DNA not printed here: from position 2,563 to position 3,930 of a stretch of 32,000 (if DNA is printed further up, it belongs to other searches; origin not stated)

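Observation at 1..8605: Coupled operon joining four radical-SAM enzymes to a private ACP / KS / KS / DH / TE set: candidate pathway for an unusual lipid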

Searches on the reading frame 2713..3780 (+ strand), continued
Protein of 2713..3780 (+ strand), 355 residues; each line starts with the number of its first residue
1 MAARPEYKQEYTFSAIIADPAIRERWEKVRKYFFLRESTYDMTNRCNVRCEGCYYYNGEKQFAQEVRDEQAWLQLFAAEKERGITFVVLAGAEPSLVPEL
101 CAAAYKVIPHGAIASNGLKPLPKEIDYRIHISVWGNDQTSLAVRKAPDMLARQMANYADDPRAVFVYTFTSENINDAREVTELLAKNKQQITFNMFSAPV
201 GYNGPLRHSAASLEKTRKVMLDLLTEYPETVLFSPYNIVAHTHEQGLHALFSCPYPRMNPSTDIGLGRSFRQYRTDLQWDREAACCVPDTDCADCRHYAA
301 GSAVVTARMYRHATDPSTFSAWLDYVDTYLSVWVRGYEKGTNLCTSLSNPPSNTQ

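Call 61: search_solved_structures(query=L002:3932-6100:+, max_evalue=1e-20)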
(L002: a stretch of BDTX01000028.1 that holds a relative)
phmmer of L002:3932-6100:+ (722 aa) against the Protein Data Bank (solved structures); distinct sequences matched with E-value up to 1e-20: 87 (the best 60 are shown).
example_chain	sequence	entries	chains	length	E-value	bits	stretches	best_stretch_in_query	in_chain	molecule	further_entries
6qsp_A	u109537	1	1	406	1.9e-59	205.2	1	75-373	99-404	Beta-ketoacyl synthase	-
9s5h_B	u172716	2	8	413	6.5e-59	203.5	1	88-373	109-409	3-oxoacyl-(Acyl-carrier-protein) synthase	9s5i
7f28_B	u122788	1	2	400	7.3e-59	203.3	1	86-373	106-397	Putative 3-oxoacyl-[ACP] synthase FabV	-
1j3n_A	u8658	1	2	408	1.2e-47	166.3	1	7-372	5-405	3-oxoacyl-(acyl-carrier protein) synthase II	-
9n50_A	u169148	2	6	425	2.2e-46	162.1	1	123-372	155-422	3-oxoacyl-[acyl-carrier-protein] synthase, mitochondrial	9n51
2iwy_A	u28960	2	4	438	2.4e-46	162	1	123-372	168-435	3-OXOACYL-[ACYL-CARRIER-PROTEIN] SYNTHASE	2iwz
2c9h_A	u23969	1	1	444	2.5e-46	161.9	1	123-372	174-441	MITOCHONDRIAL BETA-KETOACYL SYNTHASE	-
1ox0_A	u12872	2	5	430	1.2e-44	156.4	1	88-373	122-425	Beta ketoacyl-acyl carrier protein synthase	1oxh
2rjt_A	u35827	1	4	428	2.3e-44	155.4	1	87-372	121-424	Beta-ketoacyl-ACP synthase II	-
2alm_A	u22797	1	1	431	2.1e-43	152.3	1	88-373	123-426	3-oxoacyl-(acyl-carrier-protein) synthase II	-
1e5m_A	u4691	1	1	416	5.7e-43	150.8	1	6-371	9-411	BETA KETOACYL ACYL CARRIER PROTEIN SYNTHASE II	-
6kxd_A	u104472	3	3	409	1.3e-42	149.7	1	6-373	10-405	Ketosynthase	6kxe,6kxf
3o04_A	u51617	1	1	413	1.3e-42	149.7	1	139-374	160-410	beta-keto-acyl carrier protein synthase II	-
5sxo_A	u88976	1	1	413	1.5e-42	149.4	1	138-374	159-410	3-oxoacyl-[acyl-carrier-protein] synthase 2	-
8qm1_A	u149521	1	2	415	2.4e-42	148.7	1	130-374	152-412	3-oxoacyl-[acyl-carrier-protein] synthase 2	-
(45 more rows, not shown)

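Call 69: find_homologous_proteins(query=P0127, max_evalue=1e-20)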
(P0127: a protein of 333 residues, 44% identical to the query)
Query P0127 (333 aa): 1746 proteins with E <= 1e-20 among 3240 candidates; the best 120 are listed.
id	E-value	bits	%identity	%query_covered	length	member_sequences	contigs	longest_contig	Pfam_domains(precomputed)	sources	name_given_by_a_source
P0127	1.4e-228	775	100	100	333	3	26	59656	-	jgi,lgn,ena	-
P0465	6.9e-110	385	50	100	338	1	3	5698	-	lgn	-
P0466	4.7e-107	376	49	97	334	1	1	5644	-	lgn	-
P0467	1.2e-101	358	49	99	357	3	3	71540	-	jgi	jgi:MoaA/NifB/PqqE/SkfB family radical SAM enzyme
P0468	2.5e-97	344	50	98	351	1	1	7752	-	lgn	-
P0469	1.1e-96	342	47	100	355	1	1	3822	PF04055.28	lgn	-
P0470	1.7e-96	341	46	100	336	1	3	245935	-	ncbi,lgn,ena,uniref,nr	ncbi:radical SAM protein [Reinekea marinisedimentorum]|uniref:MoaA/NifB/PqqE/SkfB family radical SAM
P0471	3.9e-96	340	48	100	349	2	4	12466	-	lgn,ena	-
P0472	5.4e-96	340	47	100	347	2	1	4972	PF04055.28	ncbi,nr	ncbi:MAG TPA: radical SAM protein [Pyrinomonadaceae bacterium]|nr:radical SAM protein [Pyrinomonadac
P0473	9.6e-95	336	45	100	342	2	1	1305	PF04055.28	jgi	jgi:hypothetical protein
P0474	2.9e-94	334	45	99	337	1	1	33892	PF04055.28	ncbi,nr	ncbi:MAG: radical SAM protein [Proteobacteria bacterium]|nr:radical SAM protein [Pseudomonadota bact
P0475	3.1e-94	334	47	100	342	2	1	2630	PF04055.28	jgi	jgi:hypothetical protein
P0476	3.7e-94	334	48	100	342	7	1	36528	PF04055.28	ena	-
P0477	6.6e-94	333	47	100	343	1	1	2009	PF04055.28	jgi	jgi:hypothetical protein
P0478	7.0e-94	333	47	98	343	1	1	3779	-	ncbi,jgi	-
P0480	1.1e-93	332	47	100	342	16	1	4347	PF04055.28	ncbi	-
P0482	2.1e-93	331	47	100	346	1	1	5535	PF04055.28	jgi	jgi:sulfatase maturation enzyme AslB (radical SAM superfamily)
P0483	2.1e-93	331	48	100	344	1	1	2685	PF04055.28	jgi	jgi:hypothetical protein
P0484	2.2e-93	331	47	100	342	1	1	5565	PF04055.28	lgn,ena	-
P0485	2.4e-93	331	47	100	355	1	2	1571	PF04055.28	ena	-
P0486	2.7e-93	331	45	99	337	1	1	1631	PF04055.28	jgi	jgi:MoaA/NifB/PqqE/SkfB family radical SAM enzyme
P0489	4.0e-93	330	47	100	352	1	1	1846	PF04055.28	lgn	-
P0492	6.8e-93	330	45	98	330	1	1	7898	PF04055.28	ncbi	-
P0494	9.1e-93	329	44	99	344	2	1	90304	PF04055.28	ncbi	-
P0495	9.8e-93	329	46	100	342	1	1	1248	PF04055.28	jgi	-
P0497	2.4e-92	328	44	99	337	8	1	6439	PF04055.28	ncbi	-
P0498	3.0e-92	327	46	100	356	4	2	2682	PF04055.28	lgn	-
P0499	3.2e-92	327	46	100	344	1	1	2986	PF04055.28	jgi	jgi:hypothetical protein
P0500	4.7e-92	327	46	100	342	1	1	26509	PF04055.28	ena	-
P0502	4.8e-92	327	44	100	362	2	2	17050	PF04055.28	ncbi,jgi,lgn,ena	-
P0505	1.3e-91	325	45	98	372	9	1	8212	PF04055.28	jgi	-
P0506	1.5e-91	325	44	100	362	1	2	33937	PF04055.28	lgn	-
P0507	1.5e-91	325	46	96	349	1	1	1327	PF04055.28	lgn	-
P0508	3.1e-91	324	46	100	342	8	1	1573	PF04055.28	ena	-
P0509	3.1e-91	324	46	97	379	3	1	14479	PF04055.28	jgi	jgi:MoaA/NifB/PqqE/SkfB family radical SAM enzyme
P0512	4.5e-91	324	45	100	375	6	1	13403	PF04055.28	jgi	jgi:organic radical activating enzyme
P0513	6.8e-91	323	45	97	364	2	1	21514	PF04055.28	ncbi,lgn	-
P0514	9.5e-91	322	44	100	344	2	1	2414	PF04055.28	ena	-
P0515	9.9e-91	322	44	98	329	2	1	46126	PF04055.28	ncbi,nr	ncbi:MAG: radical SAM protein [Myxococcota bacterium]|nr:radical SAM protein [Myxococcota bacterium]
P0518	2.5e-90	321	47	99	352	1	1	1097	PF04055.28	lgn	-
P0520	2.8e-90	321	46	100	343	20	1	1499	PF04055.28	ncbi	-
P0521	3.0e-90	321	47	100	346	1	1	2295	PF04055.28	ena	-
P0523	3.9e-90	320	44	100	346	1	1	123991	PF04055.28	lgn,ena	-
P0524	4.3e-90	320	45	100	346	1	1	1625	PF04055.28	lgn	-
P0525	4.3e-90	320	42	100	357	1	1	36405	PF04055.28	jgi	jgi:hypothetical protein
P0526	4.6e-90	320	46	100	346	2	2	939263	-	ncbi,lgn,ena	ncbi:MAG TPA: radical SAM protein [Pyrinomonadaceae bacterium]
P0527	5.4e-90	320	44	100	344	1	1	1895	PF04055.28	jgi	-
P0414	7.1e-90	320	44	99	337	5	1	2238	PF04055.28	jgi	jgi:MoaA/NifB/PqqE/SkfB family radical SAM enzyme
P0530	8.5e-90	319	44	100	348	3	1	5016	PF04055.28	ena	-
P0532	1.0e-89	319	44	100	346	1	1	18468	PF04055.28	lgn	-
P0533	1.1e-89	319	47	100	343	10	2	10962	PF04055.28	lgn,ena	-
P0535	1.2e-89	319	46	100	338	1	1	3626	PF04055.28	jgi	jgi:MoaA/NifB/PqqE/SkfB family radical SAM enzyme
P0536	1.4e-89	319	44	100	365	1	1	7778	PF04055.28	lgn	-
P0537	1.6e-89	318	44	99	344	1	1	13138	PF04055.28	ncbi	-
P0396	2.0e-89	318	44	99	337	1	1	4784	PF04055.28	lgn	-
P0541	2.0e-89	318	43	100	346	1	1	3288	PF04055.28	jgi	jgi:hypothetical protein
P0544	4.0e-89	317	42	100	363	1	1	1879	PF04055.28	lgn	-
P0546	4.4e-89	317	44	97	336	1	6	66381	PF04055.28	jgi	jgi:MoaA/NifB/PqqE/SkfB family radical SAM enzyme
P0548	5.6e-89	317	42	100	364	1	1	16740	PF04055.28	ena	-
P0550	1.2e-88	316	44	99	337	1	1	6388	PF04055.28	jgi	-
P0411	1.4e-88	315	43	99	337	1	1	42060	PF04055.28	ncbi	-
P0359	1.6e-88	315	44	99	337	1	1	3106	PF04055.28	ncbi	-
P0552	1.7e-88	315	45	96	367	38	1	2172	PF04055.28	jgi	-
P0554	2.4e-88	315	43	99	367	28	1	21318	PF04055.28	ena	-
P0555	2.4e-88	315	44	100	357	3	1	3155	PF04055.28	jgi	jgi:hypothetical protein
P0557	2.8e-88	314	44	100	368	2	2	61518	PF04055.28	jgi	jgi:hypothetical protein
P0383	3.8e-88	314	42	99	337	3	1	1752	PF04055.28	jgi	-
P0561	5.1e-88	314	44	100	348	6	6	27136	PF04055.28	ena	-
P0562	5.1e-88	313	44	100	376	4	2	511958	PF04055.28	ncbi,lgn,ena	ncbi:MAG: radical SAM protein [Polyangiaceae bacterium]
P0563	5.5e-88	313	45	100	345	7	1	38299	PF04055.28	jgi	jgi:hypothetical protein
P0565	8.9e-88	313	45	96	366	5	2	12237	PF04055.28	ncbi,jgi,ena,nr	ncbi:MAG: radical SAM protein [Deltaproteobacteria bacterium]|nr:MAG: radical SAM protein [Deltaprot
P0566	9.6e-88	313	42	97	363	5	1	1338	PF04055.28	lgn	-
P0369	1.0e-87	312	43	97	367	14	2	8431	PF04055.28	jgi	-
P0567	1.1e-87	312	42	99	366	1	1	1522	PF04055.28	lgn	-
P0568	1.2e-87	312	43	99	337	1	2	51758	PF04055.28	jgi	jgi:organic radical activating enzyme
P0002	1.3e-87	312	43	96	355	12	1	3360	PF04055.28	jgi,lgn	jgi:MoaA/NifB/PqqE/SkfB family radical SAM enzyme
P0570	1.4e-87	312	43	99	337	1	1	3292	PF04055.28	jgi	jgi:MoaA/NifB/PqqE/SkfB family radical SAM enzyme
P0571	1.6e-87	312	45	100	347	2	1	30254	PF04055.28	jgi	jgi:MoaA/NifB/PqqE/SkfB family radical SAM enzyme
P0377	1.7e-87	312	43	97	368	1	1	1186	PF04055.28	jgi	jgi:MoaA/NifB/PqqE/SkfB family radical SAM enzyme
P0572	1.8e-87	312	42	99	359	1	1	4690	PF04055.28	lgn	-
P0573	1.8e-87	312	42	99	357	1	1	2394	PF04055.28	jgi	jgi:MoaA/NifB/PqqE/SkfB family radical SAM enzyme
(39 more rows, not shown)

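Call 70: find_encoding_contigs(protein=P0470, flank=10000, max_places=1)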
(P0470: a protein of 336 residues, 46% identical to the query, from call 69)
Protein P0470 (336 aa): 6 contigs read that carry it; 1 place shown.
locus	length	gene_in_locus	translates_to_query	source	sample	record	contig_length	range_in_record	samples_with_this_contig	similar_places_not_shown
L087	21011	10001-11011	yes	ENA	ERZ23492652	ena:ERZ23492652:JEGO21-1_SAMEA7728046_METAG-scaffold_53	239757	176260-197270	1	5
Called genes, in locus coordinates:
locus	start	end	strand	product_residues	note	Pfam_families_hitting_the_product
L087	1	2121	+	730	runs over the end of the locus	-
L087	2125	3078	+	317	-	-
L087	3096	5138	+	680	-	PF03016:Exostosin_GT47 (weak), PF24785:RXYLT1_C (weak)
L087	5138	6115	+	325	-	-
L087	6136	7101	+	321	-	PF00534:Glycos_transf_1 (faint)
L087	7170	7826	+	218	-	-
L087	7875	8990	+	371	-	PF01370:Epimerase, PF04321:RmlD_sub_bind (weak), PF16363:GDP_Man_Dehyd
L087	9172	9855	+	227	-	-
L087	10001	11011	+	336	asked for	-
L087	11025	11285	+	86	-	PF00550:PP-binding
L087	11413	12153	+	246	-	PF00685:Sulfotransfer_1, PF13469:Sulfotransfer_3 (faint)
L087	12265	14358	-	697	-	-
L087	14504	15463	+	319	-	PF01370:Epimerase, PF16363:GDP_Man_Dehyd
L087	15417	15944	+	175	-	PF00293:NUDIX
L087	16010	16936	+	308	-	-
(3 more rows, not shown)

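Call 71: find_encoding_contigs(protein=P0526, flank=10000, max_places=1)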
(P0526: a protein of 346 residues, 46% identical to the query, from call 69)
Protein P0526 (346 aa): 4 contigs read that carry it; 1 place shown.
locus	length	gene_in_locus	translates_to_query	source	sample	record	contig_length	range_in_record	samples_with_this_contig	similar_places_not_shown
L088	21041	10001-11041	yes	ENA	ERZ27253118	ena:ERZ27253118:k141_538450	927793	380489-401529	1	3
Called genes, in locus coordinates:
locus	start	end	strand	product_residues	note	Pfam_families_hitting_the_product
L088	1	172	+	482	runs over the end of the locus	PF03796:DnaB_C (faint), PF06745:ATPase, PF20720:nSTAND3 (faint), PF23442:DUF7125 (faint), PF09848:SLFN-g3_helicase (faint), PF13401:AAA_22 (faint), PF13481:AAA_25 (weak), PF06745:ATPase, +1 more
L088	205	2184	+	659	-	PF00512:HisKA, PF02518:HATPase_c, PF00072:Response_reg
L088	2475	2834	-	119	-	PF02037:SAP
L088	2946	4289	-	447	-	PF00092:VWA, PF13519:VWA_2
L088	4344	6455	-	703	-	PF00354:Pentaxin (faint), PF13385:Laminin_G_3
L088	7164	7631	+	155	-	PF01575:MaoC_dehydratas, PF13452:FAS1_DH_region (weak)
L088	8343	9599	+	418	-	PF00109:ketoacyl-synt, PF02801:Ketoacyl-synt_C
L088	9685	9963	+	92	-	PF00550:PP-binding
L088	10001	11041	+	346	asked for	-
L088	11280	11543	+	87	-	-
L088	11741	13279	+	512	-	PF02310:B12-binding, PF04055:Radical_SAM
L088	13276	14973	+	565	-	PF00501:AMP-binding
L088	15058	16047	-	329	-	PF00195:Chal_sti_synt_N (weak), PF08545:ACP_syn_III, PF08541:ACP_syn_III_C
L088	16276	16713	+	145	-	PF07366:SnoaL, PF12680:SnoaL_2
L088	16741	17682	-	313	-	PF00487:FA_desaturase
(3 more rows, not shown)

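Call 72: find_encoding_contigs(protein=P0562, flank=10000, max_places=1)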
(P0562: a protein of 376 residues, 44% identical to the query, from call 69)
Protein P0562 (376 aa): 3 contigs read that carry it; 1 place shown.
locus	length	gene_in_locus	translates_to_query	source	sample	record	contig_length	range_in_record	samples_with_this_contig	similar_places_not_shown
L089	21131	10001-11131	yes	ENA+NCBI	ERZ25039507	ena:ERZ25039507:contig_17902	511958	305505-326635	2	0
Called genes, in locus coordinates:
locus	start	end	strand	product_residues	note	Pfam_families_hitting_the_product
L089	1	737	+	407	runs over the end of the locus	PF00696:AA_kinase, PF01842:ACT, PF22468:ACT_9 (weak), PF13840:ACT_7, PF22468:ACT_9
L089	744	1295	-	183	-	PF13505:OMP_b-brl (weak)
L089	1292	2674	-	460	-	PF13098:Thioredoxin_2 (faint), PF13462:Thioredoxin_4, PF01323:DSBA, PF13728:TraF (faint), PF13462:Thioredoxin_4, PF01323:DSBA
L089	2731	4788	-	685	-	PF00085:Thioredoxin (faint), PF13098:Thioredoxin_2 (weak), PF13462:Thioredoxin_4, PF01323:DSBA, PF13462:Thioredoxin_4, PF01323:DSBA, PF13462:Thioredoxin_4, PF01323:DSBA, +5 more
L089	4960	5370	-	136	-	-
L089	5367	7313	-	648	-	-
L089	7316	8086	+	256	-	-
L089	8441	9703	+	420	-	PF00109:ketoacyl-synt, PF08545:ACP_syn_III (faint), PF02801:Ketoacyl-synt_C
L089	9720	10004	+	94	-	PF00550:PP-binding (weak)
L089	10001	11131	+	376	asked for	PF04055:Radical_SAM (weak)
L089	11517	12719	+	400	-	-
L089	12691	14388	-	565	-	PF01636:APH (faint), PF00069:Pkinase, PF07714:PK_Tyr_Ser-Thr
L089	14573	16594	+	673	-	PF00890:FAD_binding_2, PF02910:Succ_DH_flav_C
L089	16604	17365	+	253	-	PF13085:Fer2_3, PF12838:Fer4_7 (faint), PF13183:Fer4_8, PF13534:Fer4_17 (weak)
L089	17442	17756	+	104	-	-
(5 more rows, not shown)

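Call 73: find_encoding_contigs(protein=P0127, flank=10000, max_places=1)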
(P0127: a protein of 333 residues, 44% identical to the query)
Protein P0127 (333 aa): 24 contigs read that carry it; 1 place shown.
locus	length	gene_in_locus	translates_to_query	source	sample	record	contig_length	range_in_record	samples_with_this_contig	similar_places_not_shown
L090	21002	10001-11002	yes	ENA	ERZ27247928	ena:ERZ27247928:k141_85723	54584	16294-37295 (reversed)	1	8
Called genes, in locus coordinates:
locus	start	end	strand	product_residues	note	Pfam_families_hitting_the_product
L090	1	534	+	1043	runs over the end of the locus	PF03016:Exostosin_GT47, PF24785:RXYLT1_C (weak)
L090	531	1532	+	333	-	-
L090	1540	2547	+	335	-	PF04577:Glyco_transf_61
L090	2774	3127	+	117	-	PF03567:Sulfotransfer_2 (weak)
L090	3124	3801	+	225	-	-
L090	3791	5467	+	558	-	-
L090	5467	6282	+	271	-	PF18588:WcbI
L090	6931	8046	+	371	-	PF01370:Epimerase, PF04321:RmlD_sub_bind (weak), PF16363:GDP_Man_Dehyd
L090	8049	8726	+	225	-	PF03567:Sulfotransfer_2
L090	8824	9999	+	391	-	-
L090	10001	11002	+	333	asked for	-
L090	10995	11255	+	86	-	PF00550:PP-binding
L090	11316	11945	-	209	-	-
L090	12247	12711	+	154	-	PF20042:DUF6444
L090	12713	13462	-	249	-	PF01695:IstB_IS21, PF20720:nSTAND3 (faint), PF00308:Bac_DnaA, PF00004:AAA (faint)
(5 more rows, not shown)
